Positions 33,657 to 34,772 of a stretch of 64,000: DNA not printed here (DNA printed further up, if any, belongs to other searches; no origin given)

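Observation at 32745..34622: Bacterial homolog of plant GDP-mannose 3,5-epimerase (GME) coupled to a short SDR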

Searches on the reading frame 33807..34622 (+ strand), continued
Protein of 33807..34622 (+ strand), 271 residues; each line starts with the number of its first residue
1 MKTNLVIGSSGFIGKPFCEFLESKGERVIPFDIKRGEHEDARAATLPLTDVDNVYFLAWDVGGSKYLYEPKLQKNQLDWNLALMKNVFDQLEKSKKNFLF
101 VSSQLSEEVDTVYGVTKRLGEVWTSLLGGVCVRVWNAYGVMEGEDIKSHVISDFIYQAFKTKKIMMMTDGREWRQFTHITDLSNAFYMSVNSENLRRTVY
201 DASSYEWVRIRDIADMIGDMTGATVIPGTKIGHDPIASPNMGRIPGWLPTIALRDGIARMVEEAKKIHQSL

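Call 26: search_solved_structures(query=A1, max_evalue=0.001, show_alignments=3)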
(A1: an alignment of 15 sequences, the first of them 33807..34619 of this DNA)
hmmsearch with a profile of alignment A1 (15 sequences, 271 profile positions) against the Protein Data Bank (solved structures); distinct sequences matched with E-value up to 0.001: 36.
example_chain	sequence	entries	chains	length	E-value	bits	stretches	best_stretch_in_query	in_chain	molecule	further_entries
6pmh_A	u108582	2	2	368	6.5e-10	42.1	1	104-259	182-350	UDP-glucose 4-epimerase related protein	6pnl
6zl6_A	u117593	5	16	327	2.7e-09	40.1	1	48-259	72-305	Epimerase domain-containing protein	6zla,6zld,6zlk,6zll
4gll_A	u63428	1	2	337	4.7e-09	39.3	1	129-268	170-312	UDP-glucuronic acid decarboxylase 1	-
2b69_A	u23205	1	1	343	5e-09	39.2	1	129-268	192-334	UDP-glucuronate decarboxylase 1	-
6kv9_A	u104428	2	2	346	5.3e-09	39.1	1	133-265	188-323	MoeE5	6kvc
4m55_A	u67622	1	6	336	5.5e-09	39.1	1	130-268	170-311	UDP-glucuronic acid decarboxylase 1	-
4lk3_A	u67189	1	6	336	5.6e-09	39.1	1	130-268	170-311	UDP-glucuronic acid decarboxylase 1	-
6zlj_A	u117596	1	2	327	1.1e-08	38.1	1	49-259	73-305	Epimerase domain-containing protein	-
3aw9_A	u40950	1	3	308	5.3e-08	35.9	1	111-263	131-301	NAD-dependent epimerase/dehydratase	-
8v4h_A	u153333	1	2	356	5.5e-08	35.8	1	127-266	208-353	Putative nucleotide sugar dehydratase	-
8v4g_A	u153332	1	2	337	5.9e-08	35.7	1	127-266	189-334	Putative nucleotide sugar dehydratase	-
6bi4_A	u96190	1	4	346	9.8e-08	35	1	149-264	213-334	dTDP-glucose 4,6-dehydratase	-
6bwl_A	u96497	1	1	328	1.9e-07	34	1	124-259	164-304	Pal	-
2c59_A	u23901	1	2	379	2.7e-07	33.6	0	160-259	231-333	GDP-MANNOSE-3', 5'-EPIMERASE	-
2c54_A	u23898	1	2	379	2.9e-07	33.4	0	160-259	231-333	GDP-MANNOSE-3', 5'-EPIMERASE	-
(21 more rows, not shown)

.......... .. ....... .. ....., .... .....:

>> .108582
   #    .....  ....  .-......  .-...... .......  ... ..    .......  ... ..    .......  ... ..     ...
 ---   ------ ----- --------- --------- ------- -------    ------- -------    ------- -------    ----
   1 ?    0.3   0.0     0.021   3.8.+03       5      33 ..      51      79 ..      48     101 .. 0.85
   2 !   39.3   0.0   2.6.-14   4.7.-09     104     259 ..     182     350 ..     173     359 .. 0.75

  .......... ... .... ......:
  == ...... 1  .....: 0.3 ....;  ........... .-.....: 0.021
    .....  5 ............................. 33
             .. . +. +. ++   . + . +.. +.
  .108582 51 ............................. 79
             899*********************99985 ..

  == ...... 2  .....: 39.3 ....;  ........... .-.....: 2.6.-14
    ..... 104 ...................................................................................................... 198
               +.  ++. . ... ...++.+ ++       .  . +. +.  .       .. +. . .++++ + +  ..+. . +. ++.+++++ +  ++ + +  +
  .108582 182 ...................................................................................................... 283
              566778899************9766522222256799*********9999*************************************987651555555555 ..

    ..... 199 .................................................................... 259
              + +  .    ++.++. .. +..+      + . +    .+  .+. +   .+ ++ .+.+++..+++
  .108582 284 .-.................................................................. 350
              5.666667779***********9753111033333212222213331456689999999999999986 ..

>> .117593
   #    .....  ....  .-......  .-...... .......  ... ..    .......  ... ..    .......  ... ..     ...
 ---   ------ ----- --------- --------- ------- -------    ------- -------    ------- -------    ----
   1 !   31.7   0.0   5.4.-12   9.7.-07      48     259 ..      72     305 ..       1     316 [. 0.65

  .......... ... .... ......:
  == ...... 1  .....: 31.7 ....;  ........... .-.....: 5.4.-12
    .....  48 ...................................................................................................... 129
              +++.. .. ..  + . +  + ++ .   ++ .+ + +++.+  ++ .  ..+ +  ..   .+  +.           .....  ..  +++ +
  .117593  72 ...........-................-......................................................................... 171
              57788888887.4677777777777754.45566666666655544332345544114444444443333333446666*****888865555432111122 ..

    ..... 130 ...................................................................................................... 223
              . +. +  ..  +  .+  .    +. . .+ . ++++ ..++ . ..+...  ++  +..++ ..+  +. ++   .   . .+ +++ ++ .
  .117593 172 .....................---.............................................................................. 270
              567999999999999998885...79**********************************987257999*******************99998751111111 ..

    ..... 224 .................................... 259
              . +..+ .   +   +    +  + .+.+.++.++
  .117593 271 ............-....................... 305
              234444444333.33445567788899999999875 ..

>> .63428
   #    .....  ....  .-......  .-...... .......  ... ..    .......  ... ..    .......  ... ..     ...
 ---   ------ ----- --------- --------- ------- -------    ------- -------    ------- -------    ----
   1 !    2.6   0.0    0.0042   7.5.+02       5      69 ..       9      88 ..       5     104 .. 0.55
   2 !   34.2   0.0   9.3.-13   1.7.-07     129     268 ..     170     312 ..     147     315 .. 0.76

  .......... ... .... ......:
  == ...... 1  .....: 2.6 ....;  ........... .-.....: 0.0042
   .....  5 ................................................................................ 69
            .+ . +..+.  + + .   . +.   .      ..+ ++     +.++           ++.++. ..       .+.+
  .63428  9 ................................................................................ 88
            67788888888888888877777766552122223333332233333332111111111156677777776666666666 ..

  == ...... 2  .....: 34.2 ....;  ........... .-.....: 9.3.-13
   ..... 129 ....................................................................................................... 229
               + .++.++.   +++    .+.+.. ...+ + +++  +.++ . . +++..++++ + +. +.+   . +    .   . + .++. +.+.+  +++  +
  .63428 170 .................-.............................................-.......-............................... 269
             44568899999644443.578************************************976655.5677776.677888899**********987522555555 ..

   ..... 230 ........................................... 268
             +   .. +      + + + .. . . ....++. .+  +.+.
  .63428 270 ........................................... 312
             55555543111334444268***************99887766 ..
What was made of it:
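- Its top PDB profile hits are UDP-sugar enzymes at about 40 bits (call 26). The nearest PDB profiles are UDP-sugar enzymes: Mth375, BcUGAepi, UXS and MoeE5 (call 26).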

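Call 38: predict_structure(alignment_id=A2)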
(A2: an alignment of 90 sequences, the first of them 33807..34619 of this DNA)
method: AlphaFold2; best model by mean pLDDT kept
length: 271 residues; sequences in the alignment: 90
mean_pLDDT: 92.4   pTM: 0.90
mean pLDDT of the five models: 92.4, 91.3, 91.1, 90.1, 89.8
residues with pLDDT >= 90: 210; 70-90: 49; 50-70: 12; < 50: 0
segments of 3 or more residues with pLDDT < 50: none
pLDDT, mean of each block of 10 residues (from residue 1): 96 95 98 95 97 92 67 90 97 97 89 92 97 93 76 94 95 94 98 94 92 98 97 86 95 97 86 55
secondary structure, 60 per line:
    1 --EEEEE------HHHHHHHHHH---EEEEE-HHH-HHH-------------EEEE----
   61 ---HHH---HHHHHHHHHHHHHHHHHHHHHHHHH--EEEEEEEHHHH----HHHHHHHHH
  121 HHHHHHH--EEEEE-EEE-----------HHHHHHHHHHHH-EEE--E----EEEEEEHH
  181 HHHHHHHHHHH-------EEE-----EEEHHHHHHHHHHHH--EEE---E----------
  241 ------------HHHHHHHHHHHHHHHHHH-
elements in order: E3-7 H14-23 E27-31 E53-56 H70-94 E97-103 H104-107 H112-127 E130-134 E136-138 H150-161 E163-165 E173-178 H179-191 E199-201 E207-209 H210-221 E224-226 H253-270
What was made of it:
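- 33807..34622 (+): ORF B: compact (271 aa) NAD-type nucleotide-sugar SDR of an uncharacterised family. AF2 model has pLDDT 92.4 (call 38).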

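Call 43: fold_search(model_id=the predicted structure, library=pdb)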
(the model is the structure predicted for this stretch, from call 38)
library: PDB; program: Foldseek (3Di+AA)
matches with E <= 10: 1801; with E <= 0.001: 859
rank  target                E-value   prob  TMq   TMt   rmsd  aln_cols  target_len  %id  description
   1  4gll_B                1.6e-18  1.00  0.77  0.69   4.7       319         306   18  Crystal structure of human UDP-xylose synthase. (released 2012-09-05)
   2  4lk3_E                2.2e-18  1.00  0.73  0.74   5.0       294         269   20  Crystal structure of Human UDP-xylose synthase R236A substitution (released 2013-08-07)
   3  4gll_A                3.0e-18  1.00  0.77  0.69   4.4       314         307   19  Crystal structure of human UDP-xylose synthase. (released 2012-09-05)
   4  4m55_B                4.6e-18  1.00  0.72  0.71   5.0       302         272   21  Crystal structure of Human UDP-xylose synthase R236H substitution (released 2013-08-28)
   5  4m55_C                5.3e-18  1.00  0.73  0.73   5.1       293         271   20  Crystal structure of Human UDP-xylose synthase R236H substitution (released 2013-08-28)
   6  2b69                  7.6e-18  1.00  0.81  0.71   4.4       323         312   19  Crystal Structure of Human UDP-glucoronic acid decarboxylase (released 2005-10-18)
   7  6pmh                  1.2e-17  1.00  0.78  0.65   5.3       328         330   21  Structure of Epimerase Mth375 from the thermophilic pseudomurein-containing methanogen Methanothermobacter thermautotrop (released 2020-07-08)
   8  4lk3_D                1.2e-17  1.00  0.74  0.74   5.1       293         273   20  Crystal structure of Human UDP-xylose synthase R236A substitution (released 2013-08-07)
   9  4lk3_C                1.6e-17  1.00  0.74  0.74   5.2       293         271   20  Crystal structure of Human UDP-xylose synthase R236A substitution (released 2013-08-07)
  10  4lk3_B                2.0e-17  1.00  0.74  0.73   5.1       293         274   20  Crystal structure of Human UDP-xylose synthase R236A substitution (released 2013-08-07)
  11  4zrn_A                2.3e-17  1.00  0.81  0.71   4.4       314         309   18  Crystal Structure of UDP-Glucose 4-Epimerase (TM0509) with UDP-glucose from Hyperthermophilic Eubacterium Thermotoga M (released 2015-09-16)
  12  4m55_A                3.1e-17  1.00  0.70  0.72   5.3       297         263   20  Crystal structure of Human UDP-xylose synthase R236H substitution (released 2013-08-28)
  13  9ar1_A                3.5e-17  1.00  0.82  0.73   3.9       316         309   22  Structure of Epimerase Mth373 bound to uridine-5'-diphosphate-xylopyranose (released 2025-01-29)
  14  3aw9_B                4.8e-17  1.00  0.74  0.67   5.1       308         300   20  Structure of UDP-galactose 4-epimerase mutant (released 2012-02-29)
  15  6pnl                  5.1e-17  1.00  0.78  0.64   5.5       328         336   21  Structure of Epimerase Mth375 from the thermophilic pseudomurein-containing methanogen Methanothermobacter thermautotrop (released 2020-07-08)
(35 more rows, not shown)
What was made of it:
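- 33807..34622 (+): Foldseek gives generic NS-SDR neighbours at about 20% identity (call 43).
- On Nucleotide-sugar extended SDR (ORF B): AF2 pLDDT 92.4, with TM about 0.8 to NS-SDR structures (calls 38, 43).
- Closest known: UDP-sugar 4-epimerases and decarboxylases. Same: These are the nearest solved structures and profiles to B. They share the NS-SDR fold, the NAD-type Asp after strand 2, the triad, and the NxYG and RxF motifs (calls 26, 43).
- It has the NS-SDR fold (call 43).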

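Call 58: search_protein_representatives(protein=window:33807-34619:+)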
Query: 271 residues. Proteins with E-value up to 0.001 (for the whole library): 1611; up to 1e-10: 343; up to 1e-30: 136. The best 150 are listed.
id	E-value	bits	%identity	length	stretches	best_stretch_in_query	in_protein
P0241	3.2e-105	367.9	63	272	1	1-267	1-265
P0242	1.6e-81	290.1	52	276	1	4-264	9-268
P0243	2.2e-71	257.0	48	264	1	3-264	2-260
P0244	3.4e-69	249.7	47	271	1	2-267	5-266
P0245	7.8e-69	248.6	48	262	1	4-262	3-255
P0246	1.1e-64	235.0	47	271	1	4-262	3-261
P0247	2.5e-62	227.2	68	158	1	115-265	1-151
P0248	2.0e-58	214.4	55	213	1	4-192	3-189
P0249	6.9e-58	212.7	44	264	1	5-262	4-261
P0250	1.3e-57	211.7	44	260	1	4-262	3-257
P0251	1.7e-55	204.8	40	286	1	4-261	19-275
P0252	3.0e-55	204.0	46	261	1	4-265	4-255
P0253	6.7e-55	202.9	45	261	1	4-267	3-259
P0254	6.8e-55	202.8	45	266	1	3-257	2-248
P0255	3.7e-54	200.5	49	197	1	75-267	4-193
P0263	3.3e-46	174.4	40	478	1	4-265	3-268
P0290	5.9e-41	157.1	35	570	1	2-263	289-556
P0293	6.6e-40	153.7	38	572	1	5-266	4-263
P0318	6.4e-38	147.2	41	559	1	5-257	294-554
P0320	9.3e-38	146.7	39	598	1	5-266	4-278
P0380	4.4e-30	121.5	35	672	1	5-263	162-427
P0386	3.5e-29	118.5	37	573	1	5-263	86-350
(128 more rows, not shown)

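Call 59: search_protein_families(library=pfam, proteins=[P0263, P0290, P0293, P0318, P0320, P0380, P0386], max_evalue=0.001)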
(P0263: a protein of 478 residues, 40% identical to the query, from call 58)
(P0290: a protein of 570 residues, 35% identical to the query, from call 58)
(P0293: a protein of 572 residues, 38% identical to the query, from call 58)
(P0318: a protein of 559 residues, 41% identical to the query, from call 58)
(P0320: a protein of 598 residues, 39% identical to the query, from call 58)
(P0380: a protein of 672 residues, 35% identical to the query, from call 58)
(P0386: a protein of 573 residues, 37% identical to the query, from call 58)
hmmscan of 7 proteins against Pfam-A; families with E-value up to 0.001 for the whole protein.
P0263 (478 aa): 3 families
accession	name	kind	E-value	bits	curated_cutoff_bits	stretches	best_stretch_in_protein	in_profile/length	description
PF01370.27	Epimerase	-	4.8e-19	69.2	20.9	1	4-200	2-235/240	NAD dependent epimerase/dehydratase family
PF13578.12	Methyltransf_24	-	1.5e-11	45.6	26.3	1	316-416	1-104/105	Methyltransferase domain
PF04989.18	RMNT_CmcI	-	1.2e-06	28.9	23.2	1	298-457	19-184/206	Rhamnosyl O-methyltransferase/CmcI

P0290 (570 aa): 4 families
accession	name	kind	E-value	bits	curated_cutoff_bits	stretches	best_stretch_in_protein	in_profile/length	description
PF01370.27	Epimerase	-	3.3e-24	86.1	20.9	1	292-489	2-235/240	NAD dependent epimerase/dehydratase family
PF00535.33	Glycos_transf_2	-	6.3e-08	33.2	23.3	1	6-102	3-93/168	Glycosyl transferase family 2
PF13704.12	Glyco_tranf_2_4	-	5.5e-07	30.4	27.5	1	11-104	2-88/98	Glycosyl transferase family 2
PF16363.11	GDP_Man_Dehyd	-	2.3e-05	24.5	27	0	292-350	1-61/332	GDP-mannose 4,6 dehydratase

P0293 (572 aa): 2 families
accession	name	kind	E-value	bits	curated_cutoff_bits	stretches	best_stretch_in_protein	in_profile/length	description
PF01370.27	Epimerase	-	5.7e-19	68.9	20.9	1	3-197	1-233/240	NAD dependent epimerase/dehydratase family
PF00288.32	GHMP_kinases_N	-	9.9e-08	32.5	22.3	1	336-401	18-87/87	GHMP kinases N terminal domain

P0318 (559 aa): 2 families
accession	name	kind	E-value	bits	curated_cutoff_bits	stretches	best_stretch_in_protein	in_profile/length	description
PF01370.27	Epimerase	-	6.9e-24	85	20.9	1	293-489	1-230/240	NAD dependent epimerase/dehydratase family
PF16363.11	GDP_Man_Dehyd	-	7.2e-05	22.8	27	0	405-493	150-248/332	GDP-mannose 4,6 dehydratase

P0320 (598 aa): 4 families
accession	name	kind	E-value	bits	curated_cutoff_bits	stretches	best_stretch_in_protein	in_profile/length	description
PF01370.27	Epimerase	-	1.3e-25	90.7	20.9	1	4-205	2-238/240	NAD dependent epimerase/dehydratase family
PF00535.33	Glycos_transf_2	-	3.5e-11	43.7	23.3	1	294-416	1-121/168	Glycosyl transferase family 2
PF16363.11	GDP_Man_Dehyd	-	1.3e-08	35.1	27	0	133-221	176-268/332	GDP-mannose 4,6 dehydratase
PF13641.12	Glyco_tranf_2_3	-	8.1e-07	29.7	27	1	293-478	3-198/230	Glycosyltransferase like family 2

P0380 (672 aa): 2 families
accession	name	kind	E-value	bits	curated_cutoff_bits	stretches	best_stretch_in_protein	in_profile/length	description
PF01370.27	Epimerase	-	1.6e-19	70.7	20.9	1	161-354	1-230/240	NAD dependent epimerase/dehydratase family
PF04321.23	RmlD_sub_bind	-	0.00048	19.7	27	0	161-261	3-100/287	RmlD substrate binding domain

P0386 (573 aa): 2 families
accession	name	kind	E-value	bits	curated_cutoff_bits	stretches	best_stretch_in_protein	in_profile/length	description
PF01370.27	Epimerase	-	1.5e-21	77.4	20.9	1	85-275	1-227/240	NAD dependent epimerase/dehydratase family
PF16363.11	GDP_Man_Dehyd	-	1.5e-07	31.7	27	0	86-117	1-32/332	GDP-mannose 4,6 dehydratase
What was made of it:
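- B is fused to GT2 domains in P0290 and P0320 (call 59).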

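Call 60: search_protein_families(library=ncbifam, proteins=[P0293, P0318, P0380, P0386, P0290, P0320], max_evalue=0.001)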
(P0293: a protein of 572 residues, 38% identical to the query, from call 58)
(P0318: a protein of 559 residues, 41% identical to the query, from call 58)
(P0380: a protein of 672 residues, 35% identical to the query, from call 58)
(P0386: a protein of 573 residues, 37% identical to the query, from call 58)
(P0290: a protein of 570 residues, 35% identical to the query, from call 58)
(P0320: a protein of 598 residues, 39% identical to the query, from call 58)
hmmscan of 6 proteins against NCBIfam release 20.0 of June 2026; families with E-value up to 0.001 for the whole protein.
P0293 (572 aa): 9 families
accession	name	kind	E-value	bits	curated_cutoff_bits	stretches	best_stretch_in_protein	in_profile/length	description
NF049969.1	GlMnHpPKinHddA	equivalog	5.6e-16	58.9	600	1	342-568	104-333/338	D-glycero-D-manno-heptose 7-phosphate kinase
NF009948.0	PRK13412.1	equivalog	8.4e-15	53.5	721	2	282-323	605-646/974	bifunctional fucokinase/fucose-1-phosphate guanylyltransferase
NF047922.1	GDPFucSynFcl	equivalog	1.7e-10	40.9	500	1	160-220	194-253/308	GDP-L-fucose synthase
TIGR00549.1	mevalon_kin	equivalog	5.8e-10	39.1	163.05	1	294-538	63-276/276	mevalonate kinase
NF003036.0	PRK03926.1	equivalog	4.2e-09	35.9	403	1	339-404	79-147/302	mevalonate kinase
NF003006.0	PRK03817.1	equivalog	6.3e-06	25.4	443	0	335-423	87-180/352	galactokinase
NF041015.1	UDPsulfquin_syn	equivalog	4.8e-05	22.5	575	0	1-49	1-51/384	UDP-sulfoquinovose synthase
NF008872.0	PRK11908.1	equivalog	5.7e-05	22.3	294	0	40-195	94-243/349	bifunctional UDP-4-keto-pentose/UDP-xylose synthase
NF058621.1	DiazavRedAvaA7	equivalog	7.4e-05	22.5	400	0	1-45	1-45/304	3-diazoavenalumate denitrifying reductase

P0318 (559 aa): 4 families
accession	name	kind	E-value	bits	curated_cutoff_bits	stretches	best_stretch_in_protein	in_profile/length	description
NF047922.1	GDPFucSynFcl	equivalog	2.5e-12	46.9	500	1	290-515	2-251/308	GDP-L-fucose synthase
NF005998.1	PRK08125.1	equivalog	6.7e-07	28.1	777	1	263-329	287-355/649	bifunctional UDP-4-amino-4-deoxy-L-arabinose formyltransferase/UDP-glucuronic acid oxidase ArnA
NF008872.0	PRK11908.1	equivalog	8.2e-07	28.4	294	0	439-515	192-269/349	bifunctional UDP-4-keto-pentose/UDP-xylose synthase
NF047837.1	UDPAcbARedWbcJ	equivalog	5.9e-06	25.4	500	1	292-451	2-152/372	UDP-2-acetamido-2,6-beta-L-arabino-hexul-4-ose reductase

P0380 (672 aa): 3 families
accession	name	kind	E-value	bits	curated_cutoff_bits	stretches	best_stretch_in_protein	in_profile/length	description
NF047922.1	GDPFucSynFcl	equivalog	9.7e-14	51.5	500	2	326-428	200-301/308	GDP-L-fucose synthase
NF047837.1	UDPAcbARedWbcJ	equivalog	0.00026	20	500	1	161-376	3-211/372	UDP-2-acetamido-2,6-beta-L-arabino-hexul-4-ose reductase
TIGR02197.1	heptose_epim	equivalog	0.00036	19.8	274.6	0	324-429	205-314/316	ADP-glyceromanno-heptose 6-epimerase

P0386 (573 aa): 5 families
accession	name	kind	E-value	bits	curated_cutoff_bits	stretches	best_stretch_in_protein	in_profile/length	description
NF047922.1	GDPFucSynFcl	equivalog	1.2e-06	28.3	500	0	252-304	202-253/308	GDP-L-fucose synthase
TIGR04180.1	EDH_00030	hypoth_equivalog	1.4e-06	27.6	475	0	85-110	1-26/297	NAD-dependent 4,6-dehydratase LegB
TIGR01179.1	galE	equivalog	0.0001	21.2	262.3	0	85-114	2-31/332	UDP-glucose 4-epimerase GalE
NF005998.1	PRK08125.1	equivalog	0.0002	19.9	777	0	65-109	296-343/649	bifunctional UDP-4-amino-4-deoxy-L-arabinose formyltransferase/UDP-glucuronic acid oxidase ArnA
TIGR01214.1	rmlD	equivalog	0.0009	18.4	224.05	0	85-126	2-42/285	dTDP-4-dehydrorhamnose reductase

P0290 (570 aa): 11 families
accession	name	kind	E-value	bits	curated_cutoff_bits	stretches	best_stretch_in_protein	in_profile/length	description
NF047922.1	GDPFucSynFcl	equivalog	7.6e-17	61.7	500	1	419-557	157-301/308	GDP-L-fucose synthase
TIGR04180.1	EDH_00030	hypoth_equivalog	4e-07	29.4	475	0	421-517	170-261/297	NAD-dependent 4,6-dehydratase LegB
TIGR01181.1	dTDP_gluc_dehyt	equivalog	1.2e-06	27.8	365.1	1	438-515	190-264/321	dTDP-glucose 4,6-dehydratase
TIGR01179.1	galE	equivalog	4.7e-06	25.7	262.3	0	291-319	2-30/332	UDP-glucose 4-epimerase GalE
NF058614.1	PPMAGASynPpgS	equivalog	5.1e-06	26.1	370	1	6-55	5-54/226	polyprenyl-phospho-N-acetylgalactosaminyl synthase PpgS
TIGR04283.1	glyco_like_mftF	equivalog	1e-05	25.2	182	1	7-58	5-59/221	TIGR04283 family arsenosugar biosynthesis glycosyltransferase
NF008872.0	PRK11908.1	equivalog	1.8e-05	24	294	0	438-508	196-267/349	bifunctional UDP-4-keto-pentose/UDP-xylose synthase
TIGR02197.1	heptose_epim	equivalog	3.2e-05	23.2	274.6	0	421-482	165-233/316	ADP-glyceromanno-heptose 6-epimerase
NF010496.0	PRK13915.1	equivalog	0.00015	21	262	1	4-55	34-91/307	glucosyl-3-phosphoglycerate synthase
NF047837.1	UDPAcbARedWbcJ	equivalog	0.00069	18.6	500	1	291-416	3-117/372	UDP-2-acetamido-2,6-beta-L-arabino-hexul-4-ose reductase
NF011728.1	PRK15181.1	equivalog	0.00085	18.4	760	0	417-508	186-278/348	Vi polysaccharide biosynthesis UDP-N-acetylglucosaminuronic acid C-4 epimerase TviC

P0320 (598 aa): 10 families
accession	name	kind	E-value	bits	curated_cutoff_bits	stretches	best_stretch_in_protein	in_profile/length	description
NF053739.1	GlytfEpsEBac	equivalog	2.9e-10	39.6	450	1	291-479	1-190/265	glycosyltransferase EpsE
NF047683.1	TeichurnBiosyTuaG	equivalog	3e-10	40.2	400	1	286-425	1-138/252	teichuronic acid biosynthesis protein TuaG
NF047922.1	GDPFucSynFcl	equivalog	1.7e-08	34.2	500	1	139-270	163-295/308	GDP-L-fucose synthase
NF007482.0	PRK10073.1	equivalog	1.9e-06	27.1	423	1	289-408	4-120/334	glycosyltransferase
NF008872.0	PRK11908.1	equivalog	8e-06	25.1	294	0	147-223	192-267/349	bifunctional UDP-4-keto-pentose/UDP-xylose synthase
TIGR01181.1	dTDP_gluc_dehyt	equivalog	1.4e-05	24.4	365.1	1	135-274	176-309/321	dTDP-glucose 4,6-dehydratase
NF041875.1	EPS_EpsD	equivalog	6.6e-05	22.5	370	1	296-479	4-194/325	exopolysaccharide biosynthesis glycosyltransferase EpsD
NF050050.1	ProtGlycPglI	equivalog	0.00014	21.4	500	1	291-401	2-111/306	GalNAc(5)-diNAcBac-PP-undecaprenol beta-1,3-glucosyltransferase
NF041394.1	GtaseAglG_Halo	equivalog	0.00022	20.6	440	1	308-409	20-117/304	glucosyl-dolichyl phosphate glucuronosyltransferase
NF007453.0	PRK10018.1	equivalog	0.00053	19.7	382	1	288-475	3-190/280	colanic acid biosynthesis glycosyltransferase WcaA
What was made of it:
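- Others are fused to GT2 and to a CmcI-like methyltransferase (calls 59, 60). One family member is fused to an HddA/fucokinase-like kinase (call 60).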
